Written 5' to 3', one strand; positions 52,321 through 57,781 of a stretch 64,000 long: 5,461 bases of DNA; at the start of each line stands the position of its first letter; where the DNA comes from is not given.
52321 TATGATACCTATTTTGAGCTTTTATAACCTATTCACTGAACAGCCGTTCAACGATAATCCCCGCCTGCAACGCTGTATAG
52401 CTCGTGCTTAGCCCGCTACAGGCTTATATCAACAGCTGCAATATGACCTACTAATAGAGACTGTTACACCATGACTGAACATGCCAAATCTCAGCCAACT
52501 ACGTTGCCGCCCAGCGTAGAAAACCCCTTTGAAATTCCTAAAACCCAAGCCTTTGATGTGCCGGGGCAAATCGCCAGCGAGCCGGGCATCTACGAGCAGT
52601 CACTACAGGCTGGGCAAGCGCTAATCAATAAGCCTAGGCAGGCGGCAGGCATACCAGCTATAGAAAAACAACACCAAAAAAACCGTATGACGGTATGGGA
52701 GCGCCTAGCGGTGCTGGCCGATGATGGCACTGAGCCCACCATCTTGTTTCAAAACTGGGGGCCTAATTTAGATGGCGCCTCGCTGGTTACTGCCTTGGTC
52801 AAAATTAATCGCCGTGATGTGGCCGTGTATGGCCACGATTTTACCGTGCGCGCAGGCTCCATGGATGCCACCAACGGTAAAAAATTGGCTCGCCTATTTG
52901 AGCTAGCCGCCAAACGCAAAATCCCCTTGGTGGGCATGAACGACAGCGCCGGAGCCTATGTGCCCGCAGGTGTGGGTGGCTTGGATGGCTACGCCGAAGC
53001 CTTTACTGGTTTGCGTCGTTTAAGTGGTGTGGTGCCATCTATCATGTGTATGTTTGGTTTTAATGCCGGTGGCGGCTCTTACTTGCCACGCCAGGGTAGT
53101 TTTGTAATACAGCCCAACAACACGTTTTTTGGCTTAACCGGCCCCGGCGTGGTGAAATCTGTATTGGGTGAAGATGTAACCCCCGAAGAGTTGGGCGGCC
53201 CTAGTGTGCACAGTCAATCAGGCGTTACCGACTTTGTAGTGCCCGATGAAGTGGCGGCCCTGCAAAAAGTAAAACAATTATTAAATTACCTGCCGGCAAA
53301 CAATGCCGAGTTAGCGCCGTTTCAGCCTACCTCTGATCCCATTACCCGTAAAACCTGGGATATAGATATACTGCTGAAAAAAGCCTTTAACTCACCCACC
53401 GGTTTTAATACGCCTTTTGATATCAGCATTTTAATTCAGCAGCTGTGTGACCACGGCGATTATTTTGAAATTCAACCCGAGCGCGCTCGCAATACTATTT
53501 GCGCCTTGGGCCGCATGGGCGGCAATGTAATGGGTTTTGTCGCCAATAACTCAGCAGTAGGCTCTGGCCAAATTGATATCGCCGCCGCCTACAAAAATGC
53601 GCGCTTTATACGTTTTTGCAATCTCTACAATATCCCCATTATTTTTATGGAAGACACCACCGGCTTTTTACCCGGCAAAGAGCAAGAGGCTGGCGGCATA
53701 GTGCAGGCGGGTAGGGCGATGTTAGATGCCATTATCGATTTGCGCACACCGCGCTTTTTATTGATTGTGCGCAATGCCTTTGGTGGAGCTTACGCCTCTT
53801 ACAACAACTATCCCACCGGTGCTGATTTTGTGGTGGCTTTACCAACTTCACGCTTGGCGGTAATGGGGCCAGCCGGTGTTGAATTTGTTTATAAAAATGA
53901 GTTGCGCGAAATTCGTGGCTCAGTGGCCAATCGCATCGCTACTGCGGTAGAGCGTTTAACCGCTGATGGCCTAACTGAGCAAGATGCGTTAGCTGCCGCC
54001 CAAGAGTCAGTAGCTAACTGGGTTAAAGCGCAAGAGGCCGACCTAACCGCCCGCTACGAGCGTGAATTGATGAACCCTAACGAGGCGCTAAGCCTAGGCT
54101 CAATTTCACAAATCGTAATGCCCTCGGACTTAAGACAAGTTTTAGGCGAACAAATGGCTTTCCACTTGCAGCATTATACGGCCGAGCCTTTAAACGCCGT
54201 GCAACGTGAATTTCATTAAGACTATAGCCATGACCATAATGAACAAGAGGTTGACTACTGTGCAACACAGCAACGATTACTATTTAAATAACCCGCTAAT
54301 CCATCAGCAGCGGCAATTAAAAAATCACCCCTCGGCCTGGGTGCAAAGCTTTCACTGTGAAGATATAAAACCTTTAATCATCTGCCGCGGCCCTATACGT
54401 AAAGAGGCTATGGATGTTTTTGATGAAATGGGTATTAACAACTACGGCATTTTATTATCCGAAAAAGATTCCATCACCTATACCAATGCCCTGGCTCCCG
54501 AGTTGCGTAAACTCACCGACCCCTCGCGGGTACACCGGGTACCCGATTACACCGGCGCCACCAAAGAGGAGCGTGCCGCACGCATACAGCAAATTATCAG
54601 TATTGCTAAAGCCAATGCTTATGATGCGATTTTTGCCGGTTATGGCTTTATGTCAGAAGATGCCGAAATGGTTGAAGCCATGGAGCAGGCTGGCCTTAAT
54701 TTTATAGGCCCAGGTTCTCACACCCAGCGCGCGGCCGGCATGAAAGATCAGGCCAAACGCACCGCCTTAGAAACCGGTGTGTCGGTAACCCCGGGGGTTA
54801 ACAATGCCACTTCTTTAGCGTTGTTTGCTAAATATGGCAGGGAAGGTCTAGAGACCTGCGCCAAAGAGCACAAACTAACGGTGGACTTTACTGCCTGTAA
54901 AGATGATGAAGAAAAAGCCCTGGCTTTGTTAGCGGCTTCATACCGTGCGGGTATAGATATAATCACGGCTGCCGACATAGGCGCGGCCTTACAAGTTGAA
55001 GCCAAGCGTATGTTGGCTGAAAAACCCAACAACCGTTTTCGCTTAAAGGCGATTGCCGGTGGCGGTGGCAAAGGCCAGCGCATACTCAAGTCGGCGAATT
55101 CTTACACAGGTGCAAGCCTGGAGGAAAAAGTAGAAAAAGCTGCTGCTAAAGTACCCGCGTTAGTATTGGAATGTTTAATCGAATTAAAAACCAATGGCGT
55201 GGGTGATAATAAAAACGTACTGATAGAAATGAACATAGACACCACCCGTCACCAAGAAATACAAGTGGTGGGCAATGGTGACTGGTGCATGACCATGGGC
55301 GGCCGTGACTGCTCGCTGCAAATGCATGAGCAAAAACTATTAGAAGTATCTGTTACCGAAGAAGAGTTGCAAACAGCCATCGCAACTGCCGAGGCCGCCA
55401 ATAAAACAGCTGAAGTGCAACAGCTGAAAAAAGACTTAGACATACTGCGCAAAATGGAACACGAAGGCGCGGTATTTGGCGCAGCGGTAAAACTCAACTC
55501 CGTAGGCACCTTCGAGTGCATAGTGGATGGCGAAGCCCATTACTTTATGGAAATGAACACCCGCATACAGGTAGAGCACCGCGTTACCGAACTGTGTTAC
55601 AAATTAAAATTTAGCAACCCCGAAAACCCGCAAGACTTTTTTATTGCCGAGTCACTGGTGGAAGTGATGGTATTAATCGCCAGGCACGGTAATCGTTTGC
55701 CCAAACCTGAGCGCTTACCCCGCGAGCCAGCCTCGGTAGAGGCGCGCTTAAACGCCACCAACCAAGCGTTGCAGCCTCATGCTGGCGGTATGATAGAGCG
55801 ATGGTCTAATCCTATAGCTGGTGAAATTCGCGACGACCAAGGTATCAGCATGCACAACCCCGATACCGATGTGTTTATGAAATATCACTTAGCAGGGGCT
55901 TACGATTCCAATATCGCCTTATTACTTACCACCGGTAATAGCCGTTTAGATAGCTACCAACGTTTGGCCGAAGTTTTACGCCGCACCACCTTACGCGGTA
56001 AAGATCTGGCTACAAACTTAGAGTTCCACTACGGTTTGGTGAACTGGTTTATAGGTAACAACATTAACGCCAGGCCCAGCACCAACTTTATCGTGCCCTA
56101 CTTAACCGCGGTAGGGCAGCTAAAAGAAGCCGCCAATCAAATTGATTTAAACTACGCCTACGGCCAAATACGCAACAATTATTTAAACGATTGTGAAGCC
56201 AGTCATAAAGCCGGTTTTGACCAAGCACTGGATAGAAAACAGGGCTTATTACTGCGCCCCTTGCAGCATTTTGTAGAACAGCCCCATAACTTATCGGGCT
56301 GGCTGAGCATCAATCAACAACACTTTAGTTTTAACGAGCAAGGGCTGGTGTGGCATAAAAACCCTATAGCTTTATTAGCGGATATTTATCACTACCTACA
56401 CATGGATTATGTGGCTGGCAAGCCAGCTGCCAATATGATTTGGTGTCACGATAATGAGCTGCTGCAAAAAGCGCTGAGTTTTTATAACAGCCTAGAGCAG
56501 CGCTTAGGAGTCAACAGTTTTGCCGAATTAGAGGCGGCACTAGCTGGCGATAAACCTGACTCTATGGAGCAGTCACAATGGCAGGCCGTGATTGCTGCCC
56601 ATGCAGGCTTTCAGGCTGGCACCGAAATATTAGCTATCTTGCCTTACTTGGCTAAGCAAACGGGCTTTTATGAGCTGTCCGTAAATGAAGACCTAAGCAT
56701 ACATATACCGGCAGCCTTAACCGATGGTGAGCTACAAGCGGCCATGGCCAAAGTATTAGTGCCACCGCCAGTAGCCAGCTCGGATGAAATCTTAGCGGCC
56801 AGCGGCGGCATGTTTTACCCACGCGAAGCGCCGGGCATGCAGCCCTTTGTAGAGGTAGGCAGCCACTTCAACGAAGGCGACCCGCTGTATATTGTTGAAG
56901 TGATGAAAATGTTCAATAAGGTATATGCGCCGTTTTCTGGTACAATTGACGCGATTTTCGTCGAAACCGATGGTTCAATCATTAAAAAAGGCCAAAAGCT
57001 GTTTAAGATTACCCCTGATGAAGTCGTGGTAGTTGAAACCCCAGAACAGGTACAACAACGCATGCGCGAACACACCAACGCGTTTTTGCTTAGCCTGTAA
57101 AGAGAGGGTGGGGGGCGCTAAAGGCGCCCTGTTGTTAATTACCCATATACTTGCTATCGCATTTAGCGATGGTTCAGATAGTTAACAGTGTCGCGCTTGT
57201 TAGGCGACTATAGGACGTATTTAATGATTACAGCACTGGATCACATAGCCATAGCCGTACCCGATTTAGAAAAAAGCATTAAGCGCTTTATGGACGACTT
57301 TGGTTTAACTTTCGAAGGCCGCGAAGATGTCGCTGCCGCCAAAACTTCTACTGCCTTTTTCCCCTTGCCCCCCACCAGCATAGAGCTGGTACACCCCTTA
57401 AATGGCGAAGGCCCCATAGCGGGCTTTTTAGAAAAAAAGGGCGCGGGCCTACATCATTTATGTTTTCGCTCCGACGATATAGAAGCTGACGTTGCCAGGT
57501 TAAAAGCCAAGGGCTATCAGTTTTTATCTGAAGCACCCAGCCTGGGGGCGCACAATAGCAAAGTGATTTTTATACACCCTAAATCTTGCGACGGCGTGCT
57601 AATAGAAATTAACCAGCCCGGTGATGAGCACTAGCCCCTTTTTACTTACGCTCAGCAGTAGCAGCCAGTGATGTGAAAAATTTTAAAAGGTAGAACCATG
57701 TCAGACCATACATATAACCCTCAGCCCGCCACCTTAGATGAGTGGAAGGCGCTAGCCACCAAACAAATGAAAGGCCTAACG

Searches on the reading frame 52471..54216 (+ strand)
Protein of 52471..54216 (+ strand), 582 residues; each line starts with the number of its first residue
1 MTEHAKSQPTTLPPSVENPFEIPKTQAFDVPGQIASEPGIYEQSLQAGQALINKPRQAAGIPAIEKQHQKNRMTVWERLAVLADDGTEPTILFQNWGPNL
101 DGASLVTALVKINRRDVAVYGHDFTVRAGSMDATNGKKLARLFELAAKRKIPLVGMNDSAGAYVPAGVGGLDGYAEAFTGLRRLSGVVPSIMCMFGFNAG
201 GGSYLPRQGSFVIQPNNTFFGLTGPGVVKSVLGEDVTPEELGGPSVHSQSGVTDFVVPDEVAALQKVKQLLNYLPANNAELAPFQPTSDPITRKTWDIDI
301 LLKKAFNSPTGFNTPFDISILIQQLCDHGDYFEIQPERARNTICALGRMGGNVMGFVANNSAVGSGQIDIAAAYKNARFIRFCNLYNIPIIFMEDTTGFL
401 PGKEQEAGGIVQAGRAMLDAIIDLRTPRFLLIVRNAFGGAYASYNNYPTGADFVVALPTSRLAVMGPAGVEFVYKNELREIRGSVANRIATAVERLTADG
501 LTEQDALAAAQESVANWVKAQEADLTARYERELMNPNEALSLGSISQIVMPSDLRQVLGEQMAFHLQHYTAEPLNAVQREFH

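Call 19: search_protein_families(library=pfam, proteins=[window:52471-54216:+])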
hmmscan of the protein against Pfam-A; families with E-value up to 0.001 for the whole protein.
window:52471-54216:+ (582 aa): 2 families
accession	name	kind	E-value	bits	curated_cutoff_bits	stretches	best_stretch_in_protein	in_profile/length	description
PF01039.27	Carboxyl_trans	-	2e-105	353.7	22.3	1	66-568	1-481/493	Carboxyl transferase domain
PF03255.19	ACCA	-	1.6e-08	34.5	23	1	375-473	135-229/310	Acetyl co-enzyme A carboxylase carboxyltransferase-like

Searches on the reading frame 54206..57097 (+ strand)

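Call 19: search_protein_families(library=pfam, proteins=[window:54206-57097:+])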
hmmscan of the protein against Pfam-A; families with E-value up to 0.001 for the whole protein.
window:54206-57097:+ (964 aa): 6 families
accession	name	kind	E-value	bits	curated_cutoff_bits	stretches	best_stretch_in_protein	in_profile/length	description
PF02786.22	CPSase_L_D2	-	8.5e-14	52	19.8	1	263-462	26-188/211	Carbamoyl-phosphate synthase L chain, ATP binding domain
PF00364.28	Biotin_lipoyl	-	2.1e-13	50.3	22.1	1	874-935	14-73/73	Biotin-requiring enzyme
PF00289.28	Biotin_carb_N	-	8.5e-13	49.2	25.5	1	118-172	54-108/110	Biotin carboxylase, N-terminal domain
PF02785.25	Biotin_carb_C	-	9.3e-07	29.4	32.4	1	512-613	1-92/108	Biotin carboxylase C-terminal domain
PF13437.12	HlyD_3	-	0.00063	20.9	22.2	0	905-945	1-40/106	HlyD family secretion protein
PF02627.25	CMD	-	0.00064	20.1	23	0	362-405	34-76/84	Carboxymuconolactone decarboxylase family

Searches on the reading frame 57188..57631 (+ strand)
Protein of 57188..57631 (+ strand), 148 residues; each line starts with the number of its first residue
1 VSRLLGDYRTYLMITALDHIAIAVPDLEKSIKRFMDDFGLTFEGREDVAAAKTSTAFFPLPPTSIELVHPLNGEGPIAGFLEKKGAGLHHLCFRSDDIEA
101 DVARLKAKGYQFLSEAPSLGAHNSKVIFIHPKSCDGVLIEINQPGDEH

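Call 19: search_protein_families(library=pfam, proteins=[window:57188-57631:+])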
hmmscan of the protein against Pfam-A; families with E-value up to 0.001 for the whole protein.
window:57188-57631:+ (148 aa): 3 families
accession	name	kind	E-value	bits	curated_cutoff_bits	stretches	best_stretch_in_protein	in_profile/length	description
PF13669.12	Glyoxalase_4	-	2.4e-25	89.4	27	1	18-128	1-109/109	Glyoxalase/Bleomycin resistance protein/Dioxygenase superfamily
PF00903.31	Glyoxalase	-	5.5e-18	65.9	20.6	1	17-141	2-121/121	Glyoxalase/Bleomycin resistance protein/Dioxygenase superfamily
PF13468.12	Glyoxalase_3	-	2.2e-13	51.1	25.1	1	17-114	1-104/176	Glyoxalase-like domain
